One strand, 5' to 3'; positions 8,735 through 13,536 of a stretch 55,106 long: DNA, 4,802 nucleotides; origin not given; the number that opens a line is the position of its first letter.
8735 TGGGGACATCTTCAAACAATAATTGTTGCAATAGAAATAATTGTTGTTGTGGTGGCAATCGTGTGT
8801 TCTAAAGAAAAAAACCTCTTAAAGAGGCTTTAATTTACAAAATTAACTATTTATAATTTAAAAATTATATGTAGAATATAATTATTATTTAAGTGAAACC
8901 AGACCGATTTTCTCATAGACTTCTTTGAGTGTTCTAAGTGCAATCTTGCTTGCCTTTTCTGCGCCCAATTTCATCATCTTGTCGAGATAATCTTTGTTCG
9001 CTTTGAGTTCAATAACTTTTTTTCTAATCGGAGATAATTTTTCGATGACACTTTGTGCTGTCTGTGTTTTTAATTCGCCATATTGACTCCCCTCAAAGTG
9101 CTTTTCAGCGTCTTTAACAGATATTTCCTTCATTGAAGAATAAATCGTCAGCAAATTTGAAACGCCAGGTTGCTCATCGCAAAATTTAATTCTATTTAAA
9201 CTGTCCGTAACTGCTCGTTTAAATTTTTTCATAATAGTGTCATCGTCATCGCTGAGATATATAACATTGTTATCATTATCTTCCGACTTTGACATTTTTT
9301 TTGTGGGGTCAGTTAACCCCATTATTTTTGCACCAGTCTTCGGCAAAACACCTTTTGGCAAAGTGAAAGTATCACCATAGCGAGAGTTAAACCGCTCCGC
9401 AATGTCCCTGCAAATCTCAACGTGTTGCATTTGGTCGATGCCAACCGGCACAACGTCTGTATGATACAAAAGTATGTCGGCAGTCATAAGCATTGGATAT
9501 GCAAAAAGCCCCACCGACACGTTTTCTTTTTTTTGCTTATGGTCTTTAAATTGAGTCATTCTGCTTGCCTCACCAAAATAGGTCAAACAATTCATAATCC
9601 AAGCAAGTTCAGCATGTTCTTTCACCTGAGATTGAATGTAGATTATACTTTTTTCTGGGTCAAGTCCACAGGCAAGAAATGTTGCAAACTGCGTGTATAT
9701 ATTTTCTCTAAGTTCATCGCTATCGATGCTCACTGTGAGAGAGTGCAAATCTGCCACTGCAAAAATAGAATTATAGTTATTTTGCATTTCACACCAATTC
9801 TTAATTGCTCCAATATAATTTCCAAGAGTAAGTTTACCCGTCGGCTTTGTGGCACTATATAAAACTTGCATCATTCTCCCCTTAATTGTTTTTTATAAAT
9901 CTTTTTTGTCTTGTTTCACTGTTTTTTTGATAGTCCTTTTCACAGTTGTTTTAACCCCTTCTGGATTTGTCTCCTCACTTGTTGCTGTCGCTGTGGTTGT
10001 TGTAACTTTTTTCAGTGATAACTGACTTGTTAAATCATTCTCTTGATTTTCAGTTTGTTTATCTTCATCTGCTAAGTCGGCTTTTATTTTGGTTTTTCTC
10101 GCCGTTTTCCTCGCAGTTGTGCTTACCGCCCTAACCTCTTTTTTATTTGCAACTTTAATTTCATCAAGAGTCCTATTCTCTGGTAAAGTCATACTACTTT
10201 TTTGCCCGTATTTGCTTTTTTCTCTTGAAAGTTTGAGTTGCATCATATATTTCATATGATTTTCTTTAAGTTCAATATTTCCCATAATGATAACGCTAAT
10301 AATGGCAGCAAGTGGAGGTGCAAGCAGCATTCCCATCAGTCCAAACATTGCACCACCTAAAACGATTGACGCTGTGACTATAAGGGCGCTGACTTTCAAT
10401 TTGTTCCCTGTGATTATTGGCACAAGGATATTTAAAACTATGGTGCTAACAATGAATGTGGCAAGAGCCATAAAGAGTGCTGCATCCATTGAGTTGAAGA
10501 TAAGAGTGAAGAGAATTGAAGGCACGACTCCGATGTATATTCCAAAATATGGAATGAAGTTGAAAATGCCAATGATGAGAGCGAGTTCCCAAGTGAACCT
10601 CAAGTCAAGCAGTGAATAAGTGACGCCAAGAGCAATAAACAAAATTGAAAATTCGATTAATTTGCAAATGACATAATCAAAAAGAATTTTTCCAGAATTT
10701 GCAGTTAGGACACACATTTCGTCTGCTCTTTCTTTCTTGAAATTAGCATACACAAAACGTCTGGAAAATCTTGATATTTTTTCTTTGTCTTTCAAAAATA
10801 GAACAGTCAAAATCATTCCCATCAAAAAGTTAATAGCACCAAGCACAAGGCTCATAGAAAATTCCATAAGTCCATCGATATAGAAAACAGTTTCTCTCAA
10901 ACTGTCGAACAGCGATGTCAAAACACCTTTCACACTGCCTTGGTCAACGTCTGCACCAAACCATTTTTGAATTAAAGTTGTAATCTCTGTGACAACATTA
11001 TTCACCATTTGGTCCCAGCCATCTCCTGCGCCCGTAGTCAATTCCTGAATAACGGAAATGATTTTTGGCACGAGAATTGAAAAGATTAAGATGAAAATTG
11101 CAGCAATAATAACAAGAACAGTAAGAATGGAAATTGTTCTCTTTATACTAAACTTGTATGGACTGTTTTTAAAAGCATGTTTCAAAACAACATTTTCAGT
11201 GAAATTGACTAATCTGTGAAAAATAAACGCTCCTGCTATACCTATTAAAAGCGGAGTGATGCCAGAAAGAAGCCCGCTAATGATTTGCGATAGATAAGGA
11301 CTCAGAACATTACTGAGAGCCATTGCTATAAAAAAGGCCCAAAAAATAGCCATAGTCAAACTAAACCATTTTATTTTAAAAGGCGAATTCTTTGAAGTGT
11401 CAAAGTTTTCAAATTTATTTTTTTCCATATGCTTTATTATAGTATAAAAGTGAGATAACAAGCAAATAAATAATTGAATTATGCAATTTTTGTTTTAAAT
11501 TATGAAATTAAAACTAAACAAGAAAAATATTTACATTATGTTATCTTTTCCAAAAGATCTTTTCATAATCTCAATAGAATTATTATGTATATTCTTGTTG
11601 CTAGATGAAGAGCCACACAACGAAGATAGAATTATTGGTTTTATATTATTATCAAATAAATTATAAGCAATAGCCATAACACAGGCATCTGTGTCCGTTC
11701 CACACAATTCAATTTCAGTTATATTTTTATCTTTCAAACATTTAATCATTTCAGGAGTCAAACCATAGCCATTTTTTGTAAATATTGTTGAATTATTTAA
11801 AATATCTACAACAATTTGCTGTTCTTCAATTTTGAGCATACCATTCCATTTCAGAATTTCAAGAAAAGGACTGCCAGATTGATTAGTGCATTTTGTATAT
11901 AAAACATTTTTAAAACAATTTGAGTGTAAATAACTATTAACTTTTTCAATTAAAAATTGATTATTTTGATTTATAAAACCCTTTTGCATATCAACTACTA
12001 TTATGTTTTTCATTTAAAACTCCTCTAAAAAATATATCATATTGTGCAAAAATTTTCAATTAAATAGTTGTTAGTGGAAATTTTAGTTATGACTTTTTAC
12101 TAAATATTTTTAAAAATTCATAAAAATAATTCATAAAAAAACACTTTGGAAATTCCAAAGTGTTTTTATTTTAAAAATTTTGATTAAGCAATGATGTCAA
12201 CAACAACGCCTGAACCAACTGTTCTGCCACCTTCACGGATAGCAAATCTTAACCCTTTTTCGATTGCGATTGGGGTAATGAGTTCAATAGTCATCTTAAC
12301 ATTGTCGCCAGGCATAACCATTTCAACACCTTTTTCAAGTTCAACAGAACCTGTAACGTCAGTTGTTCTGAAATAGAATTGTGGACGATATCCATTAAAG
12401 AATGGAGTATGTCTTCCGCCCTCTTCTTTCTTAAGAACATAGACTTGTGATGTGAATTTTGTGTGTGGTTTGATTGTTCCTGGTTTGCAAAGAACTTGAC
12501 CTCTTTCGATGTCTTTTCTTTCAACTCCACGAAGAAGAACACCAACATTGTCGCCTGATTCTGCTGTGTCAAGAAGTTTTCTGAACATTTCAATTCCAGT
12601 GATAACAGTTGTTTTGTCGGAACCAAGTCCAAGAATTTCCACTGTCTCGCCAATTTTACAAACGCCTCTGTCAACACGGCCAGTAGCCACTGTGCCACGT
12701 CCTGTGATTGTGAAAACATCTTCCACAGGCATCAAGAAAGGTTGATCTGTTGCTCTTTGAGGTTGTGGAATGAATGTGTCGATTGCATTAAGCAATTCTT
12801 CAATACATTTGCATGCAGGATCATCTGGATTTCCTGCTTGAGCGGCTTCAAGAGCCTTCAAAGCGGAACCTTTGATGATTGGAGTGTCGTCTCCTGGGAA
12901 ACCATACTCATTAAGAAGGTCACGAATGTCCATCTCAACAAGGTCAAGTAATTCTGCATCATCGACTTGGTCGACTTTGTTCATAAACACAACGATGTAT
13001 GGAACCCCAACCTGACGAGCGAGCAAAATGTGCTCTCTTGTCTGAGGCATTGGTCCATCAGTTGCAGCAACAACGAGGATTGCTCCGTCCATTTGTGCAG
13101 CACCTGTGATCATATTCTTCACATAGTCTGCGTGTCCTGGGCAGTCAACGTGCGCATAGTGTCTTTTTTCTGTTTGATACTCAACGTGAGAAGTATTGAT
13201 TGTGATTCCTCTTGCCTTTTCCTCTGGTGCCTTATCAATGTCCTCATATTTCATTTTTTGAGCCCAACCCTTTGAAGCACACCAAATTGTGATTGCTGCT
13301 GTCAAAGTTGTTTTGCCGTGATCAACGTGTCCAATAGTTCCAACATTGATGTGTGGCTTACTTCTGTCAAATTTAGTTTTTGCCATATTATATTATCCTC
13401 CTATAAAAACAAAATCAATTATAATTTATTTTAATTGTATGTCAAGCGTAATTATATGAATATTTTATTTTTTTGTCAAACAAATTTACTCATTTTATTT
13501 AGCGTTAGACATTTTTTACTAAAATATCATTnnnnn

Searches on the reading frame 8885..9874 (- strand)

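Call 12: search_protein_families(library=pfam, proteins=[window:8885-9874:-], max_evalue=0.00001)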
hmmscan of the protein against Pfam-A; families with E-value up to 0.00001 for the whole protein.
window:8885-9874:- (329 aa): 1 family
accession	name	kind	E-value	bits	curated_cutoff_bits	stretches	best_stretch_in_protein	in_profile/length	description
PF00579.31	tRNA-synt_1b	-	1.2e-70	238.6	21.1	1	5-279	8-290/292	tRNA synthetases class I (W and Y)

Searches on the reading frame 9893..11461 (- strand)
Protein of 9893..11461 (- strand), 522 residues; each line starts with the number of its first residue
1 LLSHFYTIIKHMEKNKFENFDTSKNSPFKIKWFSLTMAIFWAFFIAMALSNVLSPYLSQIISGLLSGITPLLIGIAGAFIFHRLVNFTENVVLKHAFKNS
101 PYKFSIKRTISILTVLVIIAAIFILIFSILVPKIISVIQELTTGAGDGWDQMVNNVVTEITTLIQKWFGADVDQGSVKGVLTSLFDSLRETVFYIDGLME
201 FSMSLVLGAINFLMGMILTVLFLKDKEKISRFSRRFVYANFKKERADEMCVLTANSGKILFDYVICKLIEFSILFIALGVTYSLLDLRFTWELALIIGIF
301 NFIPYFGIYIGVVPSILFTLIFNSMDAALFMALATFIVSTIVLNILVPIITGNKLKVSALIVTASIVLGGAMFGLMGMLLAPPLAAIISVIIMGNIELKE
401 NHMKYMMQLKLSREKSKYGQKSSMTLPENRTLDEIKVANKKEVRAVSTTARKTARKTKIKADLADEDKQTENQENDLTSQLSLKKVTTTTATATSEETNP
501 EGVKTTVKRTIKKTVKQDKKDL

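Call 12: search_protein_families(library=pfam, proteins=[window:9893-11461:-], max_evalue=0.00001)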
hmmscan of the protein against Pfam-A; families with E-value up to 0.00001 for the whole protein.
window:9893-11461:- (522 aa): 1 family
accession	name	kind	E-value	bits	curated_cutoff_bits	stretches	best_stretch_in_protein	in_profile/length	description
PF01594.21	AI-2E_transport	-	4.9e-37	128.3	34.3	1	58-392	19-323/327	AI-2E family transporter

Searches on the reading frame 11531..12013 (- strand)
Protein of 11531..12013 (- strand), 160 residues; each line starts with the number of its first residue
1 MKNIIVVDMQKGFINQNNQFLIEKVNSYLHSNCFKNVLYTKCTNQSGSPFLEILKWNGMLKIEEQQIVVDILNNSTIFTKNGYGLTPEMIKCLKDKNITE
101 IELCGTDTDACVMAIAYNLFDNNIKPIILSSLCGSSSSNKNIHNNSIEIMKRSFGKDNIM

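Call 12: search_protein_families(library=pfam, proteins=[window:11531-12013:-], max_evalue=0.00001)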
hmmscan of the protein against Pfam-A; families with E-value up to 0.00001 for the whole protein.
window:11531-12013:- (160 aa): 1 family
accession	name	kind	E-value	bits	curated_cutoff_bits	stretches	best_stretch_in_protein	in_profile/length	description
PF00857.26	Isochorismatase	-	9.5e-14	52.3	27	1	4-155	3-168/175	Isochorismatase domain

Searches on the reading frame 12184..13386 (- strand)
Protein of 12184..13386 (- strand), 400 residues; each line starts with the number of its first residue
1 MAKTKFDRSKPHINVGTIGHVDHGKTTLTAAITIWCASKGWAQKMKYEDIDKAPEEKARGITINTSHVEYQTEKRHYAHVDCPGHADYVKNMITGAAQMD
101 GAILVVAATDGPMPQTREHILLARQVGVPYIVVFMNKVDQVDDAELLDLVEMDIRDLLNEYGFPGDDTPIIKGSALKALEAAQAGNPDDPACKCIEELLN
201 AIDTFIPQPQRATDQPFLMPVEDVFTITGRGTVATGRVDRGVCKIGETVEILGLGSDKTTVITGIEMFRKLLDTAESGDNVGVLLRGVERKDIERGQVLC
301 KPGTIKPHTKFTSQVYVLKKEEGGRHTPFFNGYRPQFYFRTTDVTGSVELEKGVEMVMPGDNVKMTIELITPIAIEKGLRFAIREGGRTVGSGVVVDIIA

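Call 12: search_protein_families(library=pfam, proteins=[window:12184-13386:-], max_evalue=0.00001)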
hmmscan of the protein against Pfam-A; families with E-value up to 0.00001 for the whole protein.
window:12184-13386:- (400 aa): 3 families
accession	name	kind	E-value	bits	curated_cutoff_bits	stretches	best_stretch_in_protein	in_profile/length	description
PF00009.33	GTP_EFTU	-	3.9e-65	219.4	26.5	1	10-207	1-187/188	Elongation factor Tu GTP binding domain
PF03143.23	GTP_EFTU_D3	-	1.4e-40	138.3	27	1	304-398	1-105/106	Elongation factor Tu C-terminal domain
PF03144.31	GTP_EFTU_D2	-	1.6e-18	67.3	30.3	1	231-300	1-73/73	Elongation factor Tu domain 2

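Call 19: find_encoding_contigs(protein=window:12184-13386:-, flank=10000, max_places=6)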
Protein window:12184-13386:- (400 aa): no gene with exactly this product is on record in the collection.
